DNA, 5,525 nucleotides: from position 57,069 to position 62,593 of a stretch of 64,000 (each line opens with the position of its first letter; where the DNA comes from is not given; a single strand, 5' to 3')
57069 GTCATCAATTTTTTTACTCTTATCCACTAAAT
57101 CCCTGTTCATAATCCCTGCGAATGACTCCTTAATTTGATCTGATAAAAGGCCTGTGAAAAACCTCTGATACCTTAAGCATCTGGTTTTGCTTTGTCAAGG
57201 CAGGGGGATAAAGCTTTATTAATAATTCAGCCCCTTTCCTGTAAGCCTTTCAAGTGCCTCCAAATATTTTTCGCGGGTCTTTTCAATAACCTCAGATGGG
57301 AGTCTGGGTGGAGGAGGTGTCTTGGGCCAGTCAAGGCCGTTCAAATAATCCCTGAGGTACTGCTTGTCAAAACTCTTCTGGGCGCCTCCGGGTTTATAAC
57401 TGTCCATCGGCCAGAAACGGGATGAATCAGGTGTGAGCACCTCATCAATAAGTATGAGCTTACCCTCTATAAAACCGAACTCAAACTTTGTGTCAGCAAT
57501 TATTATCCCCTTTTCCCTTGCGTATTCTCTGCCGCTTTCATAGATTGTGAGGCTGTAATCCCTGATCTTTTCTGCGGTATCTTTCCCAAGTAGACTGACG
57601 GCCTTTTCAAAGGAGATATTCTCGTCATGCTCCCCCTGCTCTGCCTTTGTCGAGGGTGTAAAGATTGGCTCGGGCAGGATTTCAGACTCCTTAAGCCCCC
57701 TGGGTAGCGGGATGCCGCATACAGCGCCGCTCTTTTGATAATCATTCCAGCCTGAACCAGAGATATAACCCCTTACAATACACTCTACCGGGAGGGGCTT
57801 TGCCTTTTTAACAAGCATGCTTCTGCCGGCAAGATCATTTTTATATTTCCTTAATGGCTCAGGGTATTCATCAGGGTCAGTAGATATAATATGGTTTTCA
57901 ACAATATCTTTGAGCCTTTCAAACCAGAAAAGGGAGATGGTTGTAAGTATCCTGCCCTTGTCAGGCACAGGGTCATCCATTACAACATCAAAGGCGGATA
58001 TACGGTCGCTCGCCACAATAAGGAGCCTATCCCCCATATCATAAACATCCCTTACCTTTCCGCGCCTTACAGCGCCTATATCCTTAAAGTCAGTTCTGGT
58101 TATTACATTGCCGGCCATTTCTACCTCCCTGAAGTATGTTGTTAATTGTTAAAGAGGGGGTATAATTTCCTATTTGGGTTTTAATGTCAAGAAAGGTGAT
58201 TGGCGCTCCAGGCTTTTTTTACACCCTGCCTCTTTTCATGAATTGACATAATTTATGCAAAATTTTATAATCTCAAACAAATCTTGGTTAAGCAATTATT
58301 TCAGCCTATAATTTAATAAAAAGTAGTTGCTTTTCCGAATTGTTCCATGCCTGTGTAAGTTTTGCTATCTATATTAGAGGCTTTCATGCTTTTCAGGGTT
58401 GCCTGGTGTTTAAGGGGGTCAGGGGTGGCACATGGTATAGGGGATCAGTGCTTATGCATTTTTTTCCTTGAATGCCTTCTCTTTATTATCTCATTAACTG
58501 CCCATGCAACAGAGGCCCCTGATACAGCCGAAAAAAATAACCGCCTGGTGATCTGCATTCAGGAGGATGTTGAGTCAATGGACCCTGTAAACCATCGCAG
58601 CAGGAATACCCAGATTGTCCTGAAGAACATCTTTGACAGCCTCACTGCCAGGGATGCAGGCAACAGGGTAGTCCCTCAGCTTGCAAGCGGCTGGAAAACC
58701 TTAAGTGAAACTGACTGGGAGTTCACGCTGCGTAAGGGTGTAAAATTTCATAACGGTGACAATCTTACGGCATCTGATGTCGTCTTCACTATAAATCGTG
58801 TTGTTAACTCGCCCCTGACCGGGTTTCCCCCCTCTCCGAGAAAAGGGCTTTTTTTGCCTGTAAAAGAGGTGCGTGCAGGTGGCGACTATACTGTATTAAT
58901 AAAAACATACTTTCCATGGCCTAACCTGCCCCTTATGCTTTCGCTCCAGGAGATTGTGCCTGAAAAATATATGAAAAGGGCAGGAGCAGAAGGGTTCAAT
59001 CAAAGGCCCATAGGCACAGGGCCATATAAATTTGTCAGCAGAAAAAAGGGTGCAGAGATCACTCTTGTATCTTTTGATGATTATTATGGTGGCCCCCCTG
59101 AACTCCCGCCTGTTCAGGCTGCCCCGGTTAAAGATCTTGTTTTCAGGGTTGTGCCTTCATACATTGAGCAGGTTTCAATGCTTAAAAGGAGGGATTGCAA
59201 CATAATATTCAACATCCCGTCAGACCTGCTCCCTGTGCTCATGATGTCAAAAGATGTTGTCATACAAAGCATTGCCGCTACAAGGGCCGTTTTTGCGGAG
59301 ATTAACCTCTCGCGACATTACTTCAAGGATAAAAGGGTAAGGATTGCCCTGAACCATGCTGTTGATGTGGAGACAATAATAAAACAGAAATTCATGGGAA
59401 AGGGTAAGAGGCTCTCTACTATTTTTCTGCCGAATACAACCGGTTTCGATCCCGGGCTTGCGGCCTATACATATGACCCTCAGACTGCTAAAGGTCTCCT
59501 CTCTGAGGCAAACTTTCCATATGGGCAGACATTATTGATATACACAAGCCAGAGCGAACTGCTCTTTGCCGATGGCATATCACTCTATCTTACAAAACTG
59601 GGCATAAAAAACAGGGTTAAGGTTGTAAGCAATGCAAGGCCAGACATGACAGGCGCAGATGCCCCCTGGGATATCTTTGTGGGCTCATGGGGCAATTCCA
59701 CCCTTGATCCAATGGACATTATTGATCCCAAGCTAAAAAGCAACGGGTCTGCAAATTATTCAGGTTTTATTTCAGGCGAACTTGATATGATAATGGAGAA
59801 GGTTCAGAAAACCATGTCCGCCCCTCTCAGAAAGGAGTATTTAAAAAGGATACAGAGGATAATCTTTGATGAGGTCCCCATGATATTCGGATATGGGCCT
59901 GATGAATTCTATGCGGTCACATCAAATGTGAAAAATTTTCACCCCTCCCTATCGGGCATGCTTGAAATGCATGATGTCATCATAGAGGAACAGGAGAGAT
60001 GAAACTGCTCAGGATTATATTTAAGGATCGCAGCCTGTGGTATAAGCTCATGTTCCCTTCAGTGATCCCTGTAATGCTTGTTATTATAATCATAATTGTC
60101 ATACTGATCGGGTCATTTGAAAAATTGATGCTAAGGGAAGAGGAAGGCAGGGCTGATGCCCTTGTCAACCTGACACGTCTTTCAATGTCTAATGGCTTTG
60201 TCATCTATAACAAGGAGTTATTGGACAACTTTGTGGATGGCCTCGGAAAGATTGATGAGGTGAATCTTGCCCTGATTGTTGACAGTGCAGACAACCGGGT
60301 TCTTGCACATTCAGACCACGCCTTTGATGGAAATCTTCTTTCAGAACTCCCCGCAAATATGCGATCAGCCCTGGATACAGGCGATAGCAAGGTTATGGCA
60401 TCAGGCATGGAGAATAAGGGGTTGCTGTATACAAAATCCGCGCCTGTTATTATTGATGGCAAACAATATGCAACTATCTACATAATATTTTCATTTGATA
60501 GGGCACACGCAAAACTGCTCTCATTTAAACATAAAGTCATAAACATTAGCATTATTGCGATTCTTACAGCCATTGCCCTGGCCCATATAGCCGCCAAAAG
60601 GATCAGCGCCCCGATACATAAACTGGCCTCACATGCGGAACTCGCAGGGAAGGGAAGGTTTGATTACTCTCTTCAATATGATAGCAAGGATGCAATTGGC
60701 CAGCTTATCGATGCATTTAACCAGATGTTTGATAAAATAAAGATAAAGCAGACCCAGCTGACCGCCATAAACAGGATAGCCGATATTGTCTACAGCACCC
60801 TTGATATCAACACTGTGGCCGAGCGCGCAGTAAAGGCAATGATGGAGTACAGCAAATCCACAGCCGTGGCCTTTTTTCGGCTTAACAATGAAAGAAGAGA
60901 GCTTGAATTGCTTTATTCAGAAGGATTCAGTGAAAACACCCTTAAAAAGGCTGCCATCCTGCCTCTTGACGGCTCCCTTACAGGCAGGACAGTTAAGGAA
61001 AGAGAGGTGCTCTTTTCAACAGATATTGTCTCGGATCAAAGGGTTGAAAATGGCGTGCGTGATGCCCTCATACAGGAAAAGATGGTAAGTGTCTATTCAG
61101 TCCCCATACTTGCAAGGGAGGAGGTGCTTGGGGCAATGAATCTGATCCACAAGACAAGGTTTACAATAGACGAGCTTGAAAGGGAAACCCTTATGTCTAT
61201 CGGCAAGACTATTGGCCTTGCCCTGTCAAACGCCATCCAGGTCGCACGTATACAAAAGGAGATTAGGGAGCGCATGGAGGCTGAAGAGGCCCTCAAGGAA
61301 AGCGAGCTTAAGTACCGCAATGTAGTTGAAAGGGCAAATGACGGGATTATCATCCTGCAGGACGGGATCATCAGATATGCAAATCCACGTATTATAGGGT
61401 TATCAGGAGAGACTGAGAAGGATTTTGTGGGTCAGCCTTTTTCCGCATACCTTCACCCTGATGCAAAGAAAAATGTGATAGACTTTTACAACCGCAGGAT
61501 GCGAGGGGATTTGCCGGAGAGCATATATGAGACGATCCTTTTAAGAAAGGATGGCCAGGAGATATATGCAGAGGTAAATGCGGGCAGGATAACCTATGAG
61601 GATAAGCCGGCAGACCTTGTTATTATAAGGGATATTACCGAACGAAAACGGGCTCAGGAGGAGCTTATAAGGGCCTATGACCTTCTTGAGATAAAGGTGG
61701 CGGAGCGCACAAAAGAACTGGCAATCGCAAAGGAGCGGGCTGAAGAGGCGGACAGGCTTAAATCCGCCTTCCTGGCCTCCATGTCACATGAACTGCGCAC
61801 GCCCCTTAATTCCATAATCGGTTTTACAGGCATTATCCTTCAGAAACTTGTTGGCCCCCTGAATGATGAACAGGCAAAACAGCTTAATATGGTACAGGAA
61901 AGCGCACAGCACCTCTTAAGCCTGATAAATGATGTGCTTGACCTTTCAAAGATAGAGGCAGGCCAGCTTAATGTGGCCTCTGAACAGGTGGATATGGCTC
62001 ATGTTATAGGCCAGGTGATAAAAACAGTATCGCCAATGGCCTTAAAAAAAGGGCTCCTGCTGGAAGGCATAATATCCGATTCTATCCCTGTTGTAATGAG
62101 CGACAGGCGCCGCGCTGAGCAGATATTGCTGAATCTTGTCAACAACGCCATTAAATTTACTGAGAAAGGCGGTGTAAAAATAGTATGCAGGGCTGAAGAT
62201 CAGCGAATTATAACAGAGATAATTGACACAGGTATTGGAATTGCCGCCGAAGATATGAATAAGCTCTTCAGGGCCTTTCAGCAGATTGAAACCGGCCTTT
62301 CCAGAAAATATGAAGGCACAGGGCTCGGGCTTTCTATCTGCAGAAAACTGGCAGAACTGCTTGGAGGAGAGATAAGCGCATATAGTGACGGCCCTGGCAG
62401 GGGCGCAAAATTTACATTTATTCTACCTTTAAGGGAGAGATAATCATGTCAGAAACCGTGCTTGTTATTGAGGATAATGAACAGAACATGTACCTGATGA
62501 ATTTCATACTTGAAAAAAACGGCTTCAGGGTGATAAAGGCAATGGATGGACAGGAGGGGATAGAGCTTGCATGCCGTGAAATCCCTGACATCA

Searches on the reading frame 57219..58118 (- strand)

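Call 22: search_protein_families(library=pfam, proteins=[window:57219-58118:-], max_evalue=0.0001)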
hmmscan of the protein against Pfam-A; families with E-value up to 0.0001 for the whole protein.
window:57219-58118:- (299 aa): 1 family
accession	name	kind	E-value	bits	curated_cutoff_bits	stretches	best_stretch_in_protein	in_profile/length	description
PF01259.24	SAICAR_synt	-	3e-79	266.5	20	1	17-263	2-225/233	SAICAR synthetase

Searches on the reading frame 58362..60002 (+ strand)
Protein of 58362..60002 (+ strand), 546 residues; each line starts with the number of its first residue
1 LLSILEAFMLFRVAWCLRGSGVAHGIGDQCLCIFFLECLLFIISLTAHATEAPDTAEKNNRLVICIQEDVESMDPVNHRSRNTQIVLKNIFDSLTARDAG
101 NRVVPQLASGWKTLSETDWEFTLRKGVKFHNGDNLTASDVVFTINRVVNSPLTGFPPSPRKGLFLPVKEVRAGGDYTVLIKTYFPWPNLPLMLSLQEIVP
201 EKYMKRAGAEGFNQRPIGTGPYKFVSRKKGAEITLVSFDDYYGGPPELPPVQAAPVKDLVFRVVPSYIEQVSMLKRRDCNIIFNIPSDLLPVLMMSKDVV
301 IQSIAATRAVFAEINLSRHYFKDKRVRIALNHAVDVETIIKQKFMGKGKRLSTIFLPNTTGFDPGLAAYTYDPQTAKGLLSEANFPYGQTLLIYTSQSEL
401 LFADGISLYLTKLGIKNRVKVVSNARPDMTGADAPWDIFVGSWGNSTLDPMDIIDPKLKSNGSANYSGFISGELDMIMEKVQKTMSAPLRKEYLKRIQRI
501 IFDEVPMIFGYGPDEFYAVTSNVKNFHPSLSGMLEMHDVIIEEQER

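Call 22: search_protein_families(library=pfam, proteins=[window:58362-60002:+], max_evalue=0.0001)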
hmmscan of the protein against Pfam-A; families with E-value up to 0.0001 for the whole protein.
window:58362-60002:+ (546 aa): 1 family
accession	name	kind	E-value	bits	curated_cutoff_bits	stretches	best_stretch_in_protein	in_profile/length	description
PF00496.27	SBP_bac_5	-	7.5e-68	229.7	32.4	1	103-464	2-367/368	Bacterial extracellular solute-binding proteins, family 5 Middle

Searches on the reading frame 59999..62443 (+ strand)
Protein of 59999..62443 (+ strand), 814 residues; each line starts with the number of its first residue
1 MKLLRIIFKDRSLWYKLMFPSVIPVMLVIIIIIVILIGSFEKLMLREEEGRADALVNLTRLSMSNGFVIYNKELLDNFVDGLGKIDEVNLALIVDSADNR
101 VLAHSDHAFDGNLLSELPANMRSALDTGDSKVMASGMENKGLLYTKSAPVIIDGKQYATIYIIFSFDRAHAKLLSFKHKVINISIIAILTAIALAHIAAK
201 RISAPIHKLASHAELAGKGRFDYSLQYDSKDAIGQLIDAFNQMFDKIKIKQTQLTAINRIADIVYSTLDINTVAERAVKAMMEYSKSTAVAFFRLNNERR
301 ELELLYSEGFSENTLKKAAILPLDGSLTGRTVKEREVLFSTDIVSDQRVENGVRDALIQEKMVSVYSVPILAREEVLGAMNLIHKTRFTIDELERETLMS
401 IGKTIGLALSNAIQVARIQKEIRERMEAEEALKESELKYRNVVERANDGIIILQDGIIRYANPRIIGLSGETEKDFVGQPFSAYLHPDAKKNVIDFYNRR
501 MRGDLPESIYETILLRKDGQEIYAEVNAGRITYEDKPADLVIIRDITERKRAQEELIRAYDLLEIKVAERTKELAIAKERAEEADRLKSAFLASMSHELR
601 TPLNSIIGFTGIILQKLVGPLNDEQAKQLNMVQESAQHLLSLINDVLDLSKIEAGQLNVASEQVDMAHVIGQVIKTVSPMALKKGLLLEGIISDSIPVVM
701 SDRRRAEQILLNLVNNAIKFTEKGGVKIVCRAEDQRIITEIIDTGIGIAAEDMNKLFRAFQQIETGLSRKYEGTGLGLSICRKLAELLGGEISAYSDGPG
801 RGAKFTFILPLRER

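Call 22: search_protein_families(library=pfam, proteins=[window:59999-62443:+], max_evalue=0.0001)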
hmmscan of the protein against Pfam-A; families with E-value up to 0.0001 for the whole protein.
window:59999-62443:+ (814 aa): 8 families
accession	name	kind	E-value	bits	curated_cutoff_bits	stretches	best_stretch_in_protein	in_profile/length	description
PF02518.31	HATPase_c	-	3.2e-28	98.8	26.4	1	702-812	2-110/111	Histidine kinase-, DNA gyrase B-, and HSP90-like ATPase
PF00512.31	HisKA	-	1.6e-21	76.5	26.9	1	588-655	2-66/66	His Kinase A (phospho-acceptor) domain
PF13185.12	GAF_2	-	2.7e-12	47.5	28.6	1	268-409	2-135/136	GAF domain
PF13426.13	PAS_9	-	9e-12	45.6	27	1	447-548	1-103/103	PAS domain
PF00989.32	PAS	-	3.2e-09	37.2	22.6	1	438-546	2-113/113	PAS fold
PF00672.30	HAMP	-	5.3e-09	36.7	25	1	198-247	2-51/53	HAMP domain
PF01590.32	GAF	-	4.6e-08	34.1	22.4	1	269-409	1-133/133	GAF domain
PF08448.16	PAS_4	-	9.5e-07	29.5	23.1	1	447-551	5-110/110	PAS fold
